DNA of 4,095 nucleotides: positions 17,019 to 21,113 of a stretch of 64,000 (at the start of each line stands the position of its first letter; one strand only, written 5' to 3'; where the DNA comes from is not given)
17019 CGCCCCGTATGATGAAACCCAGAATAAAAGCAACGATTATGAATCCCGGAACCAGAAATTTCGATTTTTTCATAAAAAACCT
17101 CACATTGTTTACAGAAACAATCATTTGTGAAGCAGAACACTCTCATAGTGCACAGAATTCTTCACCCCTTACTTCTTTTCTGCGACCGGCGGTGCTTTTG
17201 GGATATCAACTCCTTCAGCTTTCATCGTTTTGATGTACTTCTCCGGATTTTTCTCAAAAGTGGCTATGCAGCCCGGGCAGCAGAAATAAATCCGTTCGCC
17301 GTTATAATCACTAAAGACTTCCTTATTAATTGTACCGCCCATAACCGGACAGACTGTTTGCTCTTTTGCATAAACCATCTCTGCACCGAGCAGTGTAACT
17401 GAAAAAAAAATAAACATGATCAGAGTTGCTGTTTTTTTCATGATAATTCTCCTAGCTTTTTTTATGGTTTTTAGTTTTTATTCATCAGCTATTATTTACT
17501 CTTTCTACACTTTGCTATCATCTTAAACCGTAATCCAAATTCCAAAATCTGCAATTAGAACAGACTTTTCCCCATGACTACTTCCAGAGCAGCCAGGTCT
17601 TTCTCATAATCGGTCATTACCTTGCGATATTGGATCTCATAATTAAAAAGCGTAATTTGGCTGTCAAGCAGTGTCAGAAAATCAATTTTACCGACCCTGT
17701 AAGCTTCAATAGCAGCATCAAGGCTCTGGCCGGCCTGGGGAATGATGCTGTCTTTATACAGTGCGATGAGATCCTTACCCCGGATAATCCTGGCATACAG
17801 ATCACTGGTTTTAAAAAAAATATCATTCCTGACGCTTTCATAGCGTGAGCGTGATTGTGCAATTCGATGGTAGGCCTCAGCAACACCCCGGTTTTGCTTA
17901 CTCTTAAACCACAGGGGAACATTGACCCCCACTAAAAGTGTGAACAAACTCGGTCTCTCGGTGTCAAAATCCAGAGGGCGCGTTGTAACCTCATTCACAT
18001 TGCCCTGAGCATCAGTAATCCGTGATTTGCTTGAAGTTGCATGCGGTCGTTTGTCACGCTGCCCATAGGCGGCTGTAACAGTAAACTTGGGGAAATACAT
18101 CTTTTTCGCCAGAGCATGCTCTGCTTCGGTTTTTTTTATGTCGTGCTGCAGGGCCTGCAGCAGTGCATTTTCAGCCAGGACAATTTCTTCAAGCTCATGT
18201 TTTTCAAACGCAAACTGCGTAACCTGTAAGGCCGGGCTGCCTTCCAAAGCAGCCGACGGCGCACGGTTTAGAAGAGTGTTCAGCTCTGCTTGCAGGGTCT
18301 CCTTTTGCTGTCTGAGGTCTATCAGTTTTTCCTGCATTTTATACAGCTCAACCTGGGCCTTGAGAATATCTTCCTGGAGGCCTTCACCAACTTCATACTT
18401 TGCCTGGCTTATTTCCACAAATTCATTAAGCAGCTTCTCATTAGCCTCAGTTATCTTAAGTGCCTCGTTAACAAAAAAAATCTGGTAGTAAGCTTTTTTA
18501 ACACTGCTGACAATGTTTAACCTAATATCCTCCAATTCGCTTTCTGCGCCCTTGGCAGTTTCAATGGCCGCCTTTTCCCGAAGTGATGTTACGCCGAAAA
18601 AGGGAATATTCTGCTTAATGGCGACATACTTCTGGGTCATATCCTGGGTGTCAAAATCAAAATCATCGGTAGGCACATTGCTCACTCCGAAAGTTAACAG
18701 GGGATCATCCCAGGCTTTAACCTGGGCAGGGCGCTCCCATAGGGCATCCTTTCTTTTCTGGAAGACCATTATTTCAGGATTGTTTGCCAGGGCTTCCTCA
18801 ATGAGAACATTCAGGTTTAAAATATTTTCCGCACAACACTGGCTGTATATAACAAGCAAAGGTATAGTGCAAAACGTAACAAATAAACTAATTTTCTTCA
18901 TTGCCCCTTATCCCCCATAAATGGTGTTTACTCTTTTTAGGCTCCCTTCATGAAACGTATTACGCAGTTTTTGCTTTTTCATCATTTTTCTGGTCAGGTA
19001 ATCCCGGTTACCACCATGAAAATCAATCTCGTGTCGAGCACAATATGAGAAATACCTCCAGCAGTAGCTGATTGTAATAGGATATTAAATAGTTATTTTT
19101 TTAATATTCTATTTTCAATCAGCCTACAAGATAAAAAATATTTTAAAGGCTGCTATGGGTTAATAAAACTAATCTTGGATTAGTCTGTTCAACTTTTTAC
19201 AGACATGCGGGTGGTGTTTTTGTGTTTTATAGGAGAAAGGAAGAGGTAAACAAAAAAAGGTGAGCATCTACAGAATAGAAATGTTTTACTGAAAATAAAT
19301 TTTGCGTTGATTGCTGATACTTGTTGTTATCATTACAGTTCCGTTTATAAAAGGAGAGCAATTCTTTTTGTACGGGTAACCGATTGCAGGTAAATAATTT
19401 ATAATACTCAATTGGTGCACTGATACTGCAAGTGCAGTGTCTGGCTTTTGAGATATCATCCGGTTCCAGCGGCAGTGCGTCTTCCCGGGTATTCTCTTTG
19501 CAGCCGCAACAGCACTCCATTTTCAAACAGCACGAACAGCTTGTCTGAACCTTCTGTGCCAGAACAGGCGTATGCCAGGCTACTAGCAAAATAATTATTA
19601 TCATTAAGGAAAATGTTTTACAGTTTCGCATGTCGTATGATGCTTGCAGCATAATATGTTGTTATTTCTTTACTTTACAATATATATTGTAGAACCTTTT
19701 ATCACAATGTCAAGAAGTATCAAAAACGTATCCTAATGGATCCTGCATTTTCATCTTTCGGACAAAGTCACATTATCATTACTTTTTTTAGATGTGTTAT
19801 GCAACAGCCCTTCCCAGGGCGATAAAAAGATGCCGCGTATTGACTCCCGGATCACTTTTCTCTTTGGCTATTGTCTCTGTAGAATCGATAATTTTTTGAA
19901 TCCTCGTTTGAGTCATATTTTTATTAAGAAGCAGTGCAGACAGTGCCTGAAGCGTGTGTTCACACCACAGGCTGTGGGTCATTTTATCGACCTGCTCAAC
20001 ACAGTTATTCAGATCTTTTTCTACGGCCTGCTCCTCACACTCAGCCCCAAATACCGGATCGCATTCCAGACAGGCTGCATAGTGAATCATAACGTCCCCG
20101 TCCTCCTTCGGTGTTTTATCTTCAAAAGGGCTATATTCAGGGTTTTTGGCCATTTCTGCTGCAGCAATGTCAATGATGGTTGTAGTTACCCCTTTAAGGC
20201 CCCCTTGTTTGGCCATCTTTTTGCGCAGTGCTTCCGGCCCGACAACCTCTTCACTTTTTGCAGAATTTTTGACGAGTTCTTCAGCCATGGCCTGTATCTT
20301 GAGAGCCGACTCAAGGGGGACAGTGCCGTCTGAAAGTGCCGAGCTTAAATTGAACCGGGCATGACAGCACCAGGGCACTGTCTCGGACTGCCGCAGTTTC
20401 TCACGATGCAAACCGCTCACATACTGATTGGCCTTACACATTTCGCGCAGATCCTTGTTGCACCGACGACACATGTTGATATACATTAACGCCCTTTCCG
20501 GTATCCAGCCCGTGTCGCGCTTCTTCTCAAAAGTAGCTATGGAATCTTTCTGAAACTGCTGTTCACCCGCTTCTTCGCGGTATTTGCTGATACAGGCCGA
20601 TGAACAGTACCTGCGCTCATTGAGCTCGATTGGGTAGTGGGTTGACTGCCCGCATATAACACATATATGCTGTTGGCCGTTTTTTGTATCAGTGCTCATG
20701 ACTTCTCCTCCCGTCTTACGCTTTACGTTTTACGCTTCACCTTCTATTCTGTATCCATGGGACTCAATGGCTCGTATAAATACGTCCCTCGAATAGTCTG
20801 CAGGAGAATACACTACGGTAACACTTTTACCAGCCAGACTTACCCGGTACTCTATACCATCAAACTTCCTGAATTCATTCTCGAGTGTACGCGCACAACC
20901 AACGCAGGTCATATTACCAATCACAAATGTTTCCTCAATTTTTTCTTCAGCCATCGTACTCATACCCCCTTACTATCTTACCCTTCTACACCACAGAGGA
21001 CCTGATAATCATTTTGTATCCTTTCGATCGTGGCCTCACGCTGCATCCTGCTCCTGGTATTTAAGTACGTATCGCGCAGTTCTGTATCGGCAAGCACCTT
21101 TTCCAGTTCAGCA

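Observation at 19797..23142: Uncharacterised five-gene Cys-rich operon divergent from csoR: two TRASH/CCH paralogs, a Dsr-like Fe-S protein, a CCxxC protein and an HMA chaperone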

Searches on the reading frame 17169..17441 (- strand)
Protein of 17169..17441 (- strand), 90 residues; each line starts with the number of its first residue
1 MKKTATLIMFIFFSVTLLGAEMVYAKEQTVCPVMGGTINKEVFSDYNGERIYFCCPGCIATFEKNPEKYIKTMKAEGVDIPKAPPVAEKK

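Call 3: search_protein_families(library=pfam, proteins=[window:17169-17441:-], max_evalue=0.1)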
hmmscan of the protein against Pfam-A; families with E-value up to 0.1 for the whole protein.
window:17169-17441:- (90 aa): 4 families
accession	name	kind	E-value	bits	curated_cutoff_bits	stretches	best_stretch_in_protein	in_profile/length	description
PF04945.19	YHS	-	6.8e-09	36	30.3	1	41-71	15-45/47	YHS domain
PF24273.1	TRASH_HVO_1752_C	-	0.00016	22.2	27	1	31-67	4-41/47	HVO_1752, C-terminal TRASH domain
PF11494.13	Ta0938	-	0.00053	20.8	27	1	31-78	4-50/92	Ta0938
PF12156.14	ATPase-cat_bd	-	0.031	15.4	27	1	41-63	14-36/86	Putative metal-binding domain of cation transport ATPase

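Call 4: search_protein_families(library=ncbifam, proteins=[window:17169-17441:-], max_evalue=0.1)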
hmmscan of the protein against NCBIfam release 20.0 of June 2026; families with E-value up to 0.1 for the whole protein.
window:17169-17441:- (90 aa): 0 families

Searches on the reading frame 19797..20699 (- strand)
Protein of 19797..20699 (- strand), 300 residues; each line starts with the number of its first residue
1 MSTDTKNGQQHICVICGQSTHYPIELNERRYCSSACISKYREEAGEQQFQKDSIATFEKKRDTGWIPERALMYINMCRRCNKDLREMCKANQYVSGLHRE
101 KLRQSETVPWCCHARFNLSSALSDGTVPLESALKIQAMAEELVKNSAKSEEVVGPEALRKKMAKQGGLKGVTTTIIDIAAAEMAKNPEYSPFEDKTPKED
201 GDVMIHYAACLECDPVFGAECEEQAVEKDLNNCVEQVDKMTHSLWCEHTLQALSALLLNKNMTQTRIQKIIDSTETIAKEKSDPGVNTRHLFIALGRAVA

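Call 3: search_protein_families(library=pfam, proteins=[window:19797-20699:-], max_evalue=0.1)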
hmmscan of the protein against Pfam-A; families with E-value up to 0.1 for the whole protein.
window:19797-20699:- (300 aa): 0 families

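Call 4: search_protein_families(library=ncbifam, proteins=[window:19797-20699:-], max_evalue=0.1)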
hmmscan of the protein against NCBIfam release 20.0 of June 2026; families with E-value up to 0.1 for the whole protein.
window:19797-20699:- (300 aa): 2 families
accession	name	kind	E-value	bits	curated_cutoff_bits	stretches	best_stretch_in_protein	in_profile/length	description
NF010042.0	PRK13517.1-2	equivalog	0.032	13.1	427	1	217-274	299-355/376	glutamate--cysteine ligase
TIGR03358.1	VI_chp_5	equivalog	0.066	13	97.25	0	232-282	105-155/160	type VI secretion system contractile sheath small subunit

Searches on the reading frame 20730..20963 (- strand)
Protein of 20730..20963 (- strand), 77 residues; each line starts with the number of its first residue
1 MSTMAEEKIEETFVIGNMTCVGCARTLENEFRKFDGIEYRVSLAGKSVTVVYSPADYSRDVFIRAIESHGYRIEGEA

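Call 3: search_protein_families(library=pfam, proteins=[window:20730-20963:-], max_evalue=0.1)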
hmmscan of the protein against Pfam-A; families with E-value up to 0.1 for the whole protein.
window:20730-20963:- (77 aa): 2 families
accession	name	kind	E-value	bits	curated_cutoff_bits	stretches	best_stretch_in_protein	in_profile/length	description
PF00403.32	HMA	-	2.7e-11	44.1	24.8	1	12-71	1-61/62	Heavy-metal-associated domain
PF09299.17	Mu-transpos_C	-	0.095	13.2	21.7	0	33-64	18-52/61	Mu transposase, C-terminal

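Call 4: search_protein_families(library=ncbifam, proteins=[window:20730-20963:-], max_evalue=0.1)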
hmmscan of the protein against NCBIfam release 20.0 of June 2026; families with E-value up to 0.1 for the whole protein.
window:20730-20963:- (77 aa): 13 families
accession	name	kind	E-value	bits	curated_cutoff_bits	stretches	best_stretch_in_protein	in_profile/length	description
NF033795.1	chaper_CopZ_Bs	exception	2.1e-08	34.2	91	1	12-73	3-65/66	copper chaperone CopZ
NF041115.1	UxxU_metal_bind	equivalog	2.4e-07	30.8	95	1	15-72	10-68/74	metal-binding (seleno)protein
NF033556.1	MerTP_fusion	equivalog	1.2e-06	28.3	180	1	7-73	117-185/186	mercuric transport protein MerTP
TIGR00003.1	TIGR00003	subfamily_domain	1.5e-05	25.1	62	1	12-73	3-65/66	copper ion binding protein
NF047957.1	CopZ_AFE_1862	equivalog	4.4e-05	23.8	85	1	15-73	5-61/62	CopZ family metallochaperone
NF033794.2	chaper_CopZ_Eh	exception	8.7e-05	22.6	95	1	12-72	3-64/68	copper chaperone CopZ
TIGR02052.1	MerP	equivalog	0.00012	22.5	92.55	1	12-71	26-86/92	mercury resistance system periplasmic binding protein MerP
NF033781.1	chaper_CopP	exception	0.0003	20.9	112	1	11-71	2-62/65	copper-binding metallochaperone CopP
NF033775.1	P_type_ZntA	exception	0.00064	18.1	1240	1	10-75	49-113/732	Zn(II)/Cd(II)/Pb(II) translocating P-type ATPase ZntA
NF008262.1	PRK11033.1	equivalog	0.0013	17.3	1005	1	5-74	37-105/731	zinc/cadmium/mercury/lead-transporting ATPase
NF045683.1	MerT_CopZ_Se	exception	0.0016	18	375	1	12-72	165-226/235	MerT/CopZ fusion-like heavy metal transport selenoprotein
NF007952.0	PRK10671.1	equivalog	0.002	16.3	1316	1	11-74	105-166/838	copper-exporting P-type ATPase CopA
NF010311.1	PRK13748.1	subfamily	0.0027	16.6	600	1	13-74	3-64/560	mercury(II) reductase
